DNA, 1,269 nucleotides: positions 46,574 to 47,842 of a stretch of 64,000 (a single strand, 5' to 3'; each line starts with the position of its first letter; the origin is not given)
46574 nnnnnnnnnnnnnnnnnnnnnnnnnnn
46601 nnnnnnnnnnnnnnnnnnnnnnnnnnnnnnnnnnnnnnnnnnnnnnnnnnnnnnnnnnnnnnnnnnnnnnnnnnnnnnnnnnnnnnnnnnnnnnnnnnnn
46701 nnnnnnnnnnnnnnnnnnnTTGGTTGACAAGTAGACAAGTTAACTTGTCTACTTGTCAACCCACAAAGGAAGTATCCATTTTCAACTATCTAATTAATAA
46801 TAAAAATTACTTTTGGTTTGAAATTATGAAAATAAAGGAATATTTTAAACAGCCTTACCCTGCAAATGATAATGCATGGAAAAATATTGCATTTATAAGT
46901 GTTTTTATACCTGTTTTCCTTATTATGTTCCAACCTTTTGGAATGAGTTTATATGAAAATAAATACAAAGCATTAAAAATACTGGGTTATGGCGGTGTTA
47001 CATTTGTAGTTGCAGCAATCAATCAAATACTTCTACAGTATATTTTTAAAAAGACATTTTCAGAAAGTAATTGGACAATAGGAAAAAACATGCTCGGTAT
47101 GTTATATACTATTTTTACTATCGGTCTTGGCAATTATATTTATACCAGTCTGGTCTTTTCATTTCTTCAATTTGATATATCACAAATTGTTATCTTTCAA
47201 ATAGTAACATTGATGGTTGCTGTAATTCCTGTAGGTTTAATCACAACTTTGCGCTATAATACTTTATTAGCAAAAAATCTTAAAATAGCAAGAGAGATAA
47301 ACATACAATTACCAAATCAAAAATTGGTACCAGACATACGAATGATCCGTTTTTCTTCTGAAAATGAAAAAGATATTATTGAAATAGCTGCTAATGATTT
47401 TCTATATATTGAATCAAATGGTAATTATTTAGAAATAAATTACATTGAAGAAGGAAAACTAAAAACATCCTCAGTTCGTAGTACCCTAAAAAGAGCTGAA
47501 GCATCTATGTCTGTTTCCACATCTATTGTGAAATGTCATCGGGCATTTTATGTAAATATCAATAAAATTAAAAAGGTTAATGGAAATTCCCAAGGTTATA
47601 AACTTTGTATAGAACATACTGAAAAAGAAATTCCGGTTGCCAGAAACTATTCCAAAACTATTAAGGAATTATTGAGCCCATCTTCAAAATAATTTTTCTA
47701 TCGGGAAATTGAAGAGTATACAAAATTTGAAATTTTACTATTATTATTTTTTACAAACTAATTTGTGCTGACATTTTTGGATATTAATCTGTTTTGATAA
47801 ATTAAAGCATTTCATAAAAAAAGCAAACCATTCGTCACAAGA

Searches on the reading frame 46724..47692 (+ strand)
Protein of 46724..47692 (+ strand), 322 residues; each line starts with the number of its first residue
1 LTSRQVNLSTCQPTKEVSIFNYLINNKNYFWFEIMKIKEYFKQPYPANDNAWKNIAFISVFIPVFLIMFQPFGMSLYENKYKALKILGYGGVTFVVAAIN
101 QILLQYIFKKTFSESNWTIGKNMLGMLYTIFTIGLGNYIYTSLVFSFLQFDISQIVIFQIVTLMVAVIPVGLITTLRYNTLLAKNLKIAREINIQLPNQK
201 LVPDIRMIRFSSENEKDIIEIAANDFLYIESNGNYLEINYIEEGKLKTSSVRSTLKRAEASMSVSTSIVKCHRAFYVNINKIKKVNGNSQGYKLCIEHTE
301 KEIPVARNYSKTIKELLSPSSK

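Call 4: search_protein_families(library=ncbifam, proteins=[window:46724-47692:+], max_evalue=0.01)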
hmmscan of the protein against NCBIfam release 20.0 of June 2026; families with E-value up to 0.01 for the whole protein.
window:46724-47692:+ (322 aa): 1 family
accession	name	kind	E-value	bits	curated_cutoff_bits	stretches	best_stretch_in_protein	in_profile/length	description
NF008677.0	PRK11697.1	equivalog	6e-09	35.6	246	1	200-317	128-235/238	two-component system response regulator BtsR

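Call 5: search_protein_families(library=pfam, proteins=[window:46724-47692:+], max_evalue=0.01)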
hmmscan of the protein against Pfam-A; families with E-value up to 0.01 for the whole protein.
window:46724-47692:+ (322 aa): 1 family
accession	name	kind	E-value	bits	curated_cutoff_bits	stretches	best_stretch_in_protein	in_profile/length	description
PF04397.21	LytTR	-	1.7e-13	51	22.6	1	217-317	2-97/98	LytTr DNA-binding domain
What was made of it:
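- The window encodes a second LytTR-domain protein (46724-47692, call 5) whose specificity is unknown.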
